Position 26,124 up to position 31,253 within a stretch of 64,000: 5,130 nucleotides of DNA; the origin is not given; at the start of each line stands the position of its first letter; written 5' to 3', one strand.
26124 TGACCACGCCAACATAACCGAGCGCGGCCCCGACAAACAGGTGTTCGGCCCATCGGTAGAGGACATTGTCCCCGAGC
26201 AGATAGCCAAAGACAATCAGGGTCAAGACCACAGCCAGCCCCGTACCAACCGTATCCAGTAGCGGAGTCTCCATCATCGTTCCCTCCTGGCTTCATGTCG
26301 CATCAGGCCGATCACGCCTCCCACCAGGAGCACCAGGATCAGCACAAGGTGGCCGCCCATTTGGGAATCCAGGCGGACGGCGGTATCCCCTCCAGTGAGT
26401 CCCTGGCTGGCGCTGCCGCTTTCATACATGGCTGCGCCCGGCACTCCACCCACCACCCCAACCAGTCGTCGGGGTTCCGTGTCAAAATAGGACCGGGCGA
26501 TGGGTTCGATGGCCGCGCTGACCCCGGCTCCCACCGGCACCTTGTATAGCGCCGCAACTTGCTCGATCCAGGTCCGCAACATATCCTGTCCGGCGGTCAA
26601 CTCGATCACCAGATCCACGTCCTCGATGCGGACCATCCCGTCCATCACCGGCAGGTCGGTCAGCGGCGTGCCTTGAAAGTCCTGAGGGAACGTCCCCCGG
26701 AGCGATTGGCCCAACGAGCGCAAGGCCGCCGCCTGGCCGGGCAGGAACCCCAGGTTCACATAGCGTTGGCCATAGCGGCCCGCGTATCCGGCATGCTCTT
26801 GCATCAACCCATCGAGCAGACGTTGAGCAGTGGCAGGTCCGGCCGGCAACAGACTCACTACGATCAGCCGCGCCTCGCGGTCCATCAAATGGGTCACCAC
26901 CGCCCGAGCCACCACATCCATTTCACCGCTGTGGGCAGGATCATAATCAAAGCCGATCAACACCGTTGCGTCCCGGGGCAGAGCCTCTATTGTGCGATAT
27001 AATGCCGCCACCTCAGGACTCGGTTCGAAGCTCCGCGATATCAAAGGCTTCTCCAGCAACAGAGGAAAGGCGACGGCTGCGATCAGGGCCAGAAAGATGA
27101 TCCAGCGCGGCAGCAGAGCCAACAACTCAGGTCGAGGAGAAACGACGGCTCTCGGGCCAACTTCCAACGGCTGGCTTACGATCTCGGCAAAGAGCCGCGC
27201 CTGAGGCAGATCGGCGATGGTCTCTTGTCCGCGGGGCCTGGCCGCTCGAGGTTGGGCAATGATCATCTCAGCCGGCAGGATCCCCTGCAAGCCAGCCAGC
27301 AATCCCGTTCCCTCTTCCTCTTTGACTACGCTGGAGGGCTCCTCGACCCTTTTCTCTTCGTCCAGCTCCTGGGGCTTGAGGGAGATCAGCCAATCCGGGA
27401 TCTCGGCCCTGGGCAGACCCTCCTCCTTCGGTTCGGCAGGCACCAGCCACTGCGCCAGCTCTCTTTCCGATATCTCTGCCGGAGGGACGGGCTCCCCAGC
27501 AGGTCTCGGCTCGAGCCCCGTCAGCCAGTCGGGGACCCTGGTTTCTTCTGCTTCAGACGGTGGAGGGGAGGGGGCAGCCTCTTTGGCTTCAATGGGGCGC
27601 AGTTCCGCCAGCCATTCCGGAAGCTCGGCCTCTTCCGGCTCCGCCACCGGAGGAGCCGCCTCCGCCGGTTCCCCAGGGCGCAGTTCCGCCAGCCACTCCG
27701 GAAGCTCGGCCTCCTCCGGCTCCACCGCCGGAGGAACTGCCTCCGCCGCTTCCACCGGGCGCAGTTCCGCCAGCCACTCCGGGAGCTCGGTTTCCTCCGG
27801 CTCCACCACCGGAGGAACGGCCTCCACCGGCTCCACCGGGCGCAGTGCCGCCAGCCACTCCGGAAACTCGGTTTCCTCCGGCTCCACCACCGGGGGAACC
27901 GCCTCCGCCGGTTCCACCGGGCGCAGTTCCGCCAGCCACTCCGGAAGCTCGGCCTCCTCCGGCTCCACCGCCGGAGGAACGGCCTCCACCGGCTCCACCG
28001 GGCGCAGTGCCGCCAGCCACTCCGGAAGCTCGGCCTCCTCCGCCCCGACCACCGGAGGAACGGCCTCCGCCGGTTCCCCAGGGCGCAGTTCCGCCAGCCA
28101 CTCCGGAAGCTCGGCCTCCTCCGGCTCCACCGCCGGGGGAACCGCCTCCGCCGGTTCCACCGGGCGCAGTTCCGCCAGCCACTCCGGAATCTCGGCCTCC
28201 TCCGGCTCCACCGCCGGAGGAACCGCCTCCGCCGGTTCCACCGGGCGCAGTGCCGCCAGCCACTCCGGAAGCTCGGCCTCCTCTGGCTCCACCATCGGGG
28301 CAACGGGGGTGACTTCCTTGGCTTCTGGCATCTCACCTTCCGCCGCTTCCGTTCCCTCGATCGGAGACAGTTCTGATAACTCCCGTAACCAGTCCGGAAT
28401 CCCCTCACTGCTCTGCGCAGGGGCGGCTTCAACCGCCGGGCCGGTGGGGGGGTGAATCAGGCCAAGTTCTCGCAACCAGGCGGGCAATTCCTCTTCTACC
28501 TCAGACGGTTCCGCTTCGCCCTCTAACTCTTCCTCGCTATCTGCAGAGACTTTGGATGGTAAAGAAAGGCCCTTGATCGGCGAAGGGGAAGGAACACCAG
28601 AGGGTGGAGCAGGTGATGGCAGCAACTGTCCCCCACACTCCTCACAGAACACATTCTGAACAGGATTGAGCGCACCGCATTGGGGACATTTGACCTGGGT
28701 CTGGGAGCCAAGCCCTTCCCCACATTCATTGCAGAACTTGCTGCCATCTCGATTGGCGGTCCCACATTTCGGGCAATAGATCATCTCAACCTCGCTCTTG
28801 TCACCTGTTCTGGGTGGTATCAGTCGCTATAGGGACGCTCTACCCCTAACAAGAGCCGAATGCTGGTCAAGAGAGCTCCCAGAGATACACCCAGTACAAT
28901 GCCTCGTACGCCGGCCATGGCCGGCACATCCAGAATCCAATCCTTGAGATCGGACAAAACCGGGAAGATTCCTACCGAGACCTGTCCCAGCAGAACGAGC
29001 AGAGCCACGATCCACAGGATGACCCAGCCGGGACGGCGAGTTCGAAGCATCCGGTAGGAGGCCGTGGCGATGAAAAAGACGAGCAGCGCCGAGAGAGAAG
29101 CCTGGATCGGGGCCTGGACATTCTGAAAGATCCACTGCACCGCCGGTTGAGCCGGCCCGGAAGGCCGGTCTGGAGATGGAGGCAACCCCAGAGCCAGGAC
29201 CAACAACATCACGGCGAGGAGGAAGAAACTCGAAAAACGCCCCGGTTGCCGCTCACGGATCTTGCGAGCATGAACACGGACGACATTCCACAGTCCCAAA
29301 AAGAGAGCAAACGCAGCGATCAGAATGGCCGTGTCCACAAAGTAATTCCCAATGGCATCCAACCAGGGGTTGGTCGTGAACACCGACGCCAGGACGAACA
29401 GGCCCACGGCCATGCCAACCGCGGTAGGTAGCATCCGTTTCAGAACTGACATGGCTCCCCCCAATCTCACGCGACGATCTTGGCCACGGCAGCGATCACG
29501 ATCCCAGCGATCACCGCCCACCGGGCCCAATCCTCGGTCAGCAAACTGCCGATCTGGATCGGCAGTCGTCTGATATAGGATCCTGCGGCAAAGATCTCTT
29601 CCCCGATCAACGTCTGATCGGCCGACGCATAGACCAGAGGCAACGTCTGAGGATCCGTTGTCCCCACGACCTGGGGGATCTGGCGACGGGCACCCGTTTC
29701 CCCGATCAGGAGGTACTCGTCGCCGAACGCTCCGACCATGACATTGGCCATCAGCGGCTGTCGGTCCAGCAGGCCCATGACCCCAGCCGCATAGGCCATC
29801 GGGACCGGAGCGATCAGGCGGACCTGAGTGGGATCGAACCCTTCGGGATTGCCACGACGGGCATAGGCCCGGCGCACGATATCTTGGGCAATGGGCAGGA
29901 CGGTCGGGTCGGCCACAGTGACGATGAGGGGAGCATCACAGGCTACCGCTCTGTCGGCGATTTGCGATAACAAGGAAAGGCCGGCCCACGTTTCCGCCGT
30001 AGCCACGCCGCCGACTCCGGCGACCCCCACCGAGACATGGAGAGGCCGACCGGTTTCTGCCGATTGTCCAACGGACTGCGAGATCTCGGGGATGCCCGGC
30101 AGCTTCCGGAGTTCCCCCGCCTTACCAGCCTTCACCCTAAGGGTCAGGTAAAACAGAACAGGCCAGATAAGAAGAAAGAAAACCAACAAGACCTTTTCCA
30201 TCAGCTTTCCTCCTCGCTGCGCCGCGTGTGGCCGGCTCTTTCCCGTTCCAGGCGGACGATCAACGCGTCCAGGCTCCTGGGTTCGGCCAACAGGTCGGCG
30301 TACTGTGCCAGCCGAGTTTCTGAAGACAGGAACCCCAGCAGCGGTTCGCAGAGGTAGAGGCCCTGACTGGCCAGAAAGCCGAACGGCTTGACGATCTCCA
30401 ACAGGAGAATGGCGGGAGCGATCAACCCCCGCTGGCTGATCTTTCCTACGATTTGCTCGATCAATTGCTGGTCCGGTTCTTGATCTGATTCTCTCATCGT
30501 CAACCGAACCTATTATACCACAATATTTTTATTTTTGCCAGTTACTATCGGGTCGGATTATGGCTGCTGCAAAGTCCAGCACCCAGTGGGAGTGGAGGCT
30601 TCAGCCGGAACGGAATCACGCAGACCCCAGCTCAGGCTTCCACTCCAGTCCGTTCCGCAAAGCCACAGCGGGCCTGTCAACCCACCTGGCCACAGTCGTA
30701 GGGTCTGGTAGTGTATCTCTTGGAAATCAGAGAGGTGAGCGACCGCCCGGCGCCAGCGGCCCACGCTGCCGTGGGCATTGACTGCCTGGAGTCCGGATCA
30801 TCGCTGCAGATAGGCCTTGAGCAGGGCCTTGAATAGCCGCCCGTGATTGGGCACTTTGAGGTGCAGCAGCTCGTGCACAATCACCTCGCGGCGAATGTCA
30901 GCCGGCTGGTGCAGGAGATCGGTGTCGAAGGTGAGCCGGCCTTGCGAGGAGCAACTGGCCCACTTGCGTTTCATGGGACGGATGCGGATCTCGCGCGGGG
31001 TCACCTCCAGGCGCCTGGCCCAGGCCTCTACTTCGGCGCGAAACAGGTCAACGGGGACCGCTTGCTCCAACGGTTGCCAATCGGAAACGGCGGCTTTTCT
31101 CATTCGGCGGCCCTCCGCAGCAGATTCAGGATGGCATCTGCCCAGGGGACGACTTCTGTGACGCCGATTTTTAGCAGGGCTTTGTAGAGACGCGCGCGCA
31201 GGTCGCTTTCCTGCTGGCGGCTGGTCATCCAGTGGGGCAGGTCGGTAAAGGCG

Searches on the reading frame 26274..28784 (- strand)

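Call 54: search_protein_families(library=pfam, proteins=[window:26274-28784:-], max_evalue=0.01)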
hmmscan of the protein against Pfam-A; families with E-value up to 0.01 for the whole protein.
window:26274-28784:- (836 aa): 6 families
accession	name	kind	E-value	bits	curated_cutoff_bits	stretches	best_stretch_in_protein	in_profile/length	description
PF13240.11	Zn_Ribbon_1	-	8.4e-10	38.6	25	1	3-23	1-21/23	zinc-ribbon domain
PF24463.1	DUF7577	-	1.2e-09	38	28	2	2-25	3-26/27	Domain of unknown function (DUF7577)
PF13248.11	Zn_ribbon_3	-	1.2e-09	37.7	27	2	1-25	2-26/26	zinc-ribbon domain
PF12773.13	DZR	-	1.9e-09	38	27.3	1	4-51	1-45/45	Double zinc ribbon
PF18912.6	DZR_2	-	0.0037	17.5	27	1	4-50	10-55/56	Double zinc ribbon domain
PF10122.14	Zn_ribbon_Com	-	0.0038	17.1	22.9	0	29-43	23-37/52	Mu-like prophage protein Com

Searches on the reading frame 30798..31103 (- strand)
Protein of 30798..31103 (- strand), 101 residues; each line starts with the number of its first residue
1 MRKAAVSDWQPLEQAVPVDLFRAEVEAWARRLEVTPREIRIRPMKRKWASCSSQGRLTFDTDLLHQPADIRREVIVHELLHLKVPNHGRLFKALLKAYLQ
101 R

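Call 54: search_protein_families(library=pfam, proteins=[window:30798-31103:-], max_evalue=0.01)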
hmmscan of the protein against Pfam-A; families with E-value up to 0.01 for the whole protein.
window:30798-31103:- (101 aa): 1 family
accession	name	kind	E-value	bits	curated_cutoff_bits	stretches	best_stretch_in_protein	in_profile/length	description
PF01863.23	YgjP-like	-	6.5e-24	85.5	26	1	20-99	115-194/207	YgjP-like, metallopeptidase domain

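Call 72: search_protein_families(library=padloc, proteins=[window:30798-31103:-], max_evalue=0.01)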
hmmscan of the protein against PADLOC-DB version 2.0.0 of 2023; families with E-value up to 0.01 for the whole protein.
window:30798-31103:- (101 aa): 0 families
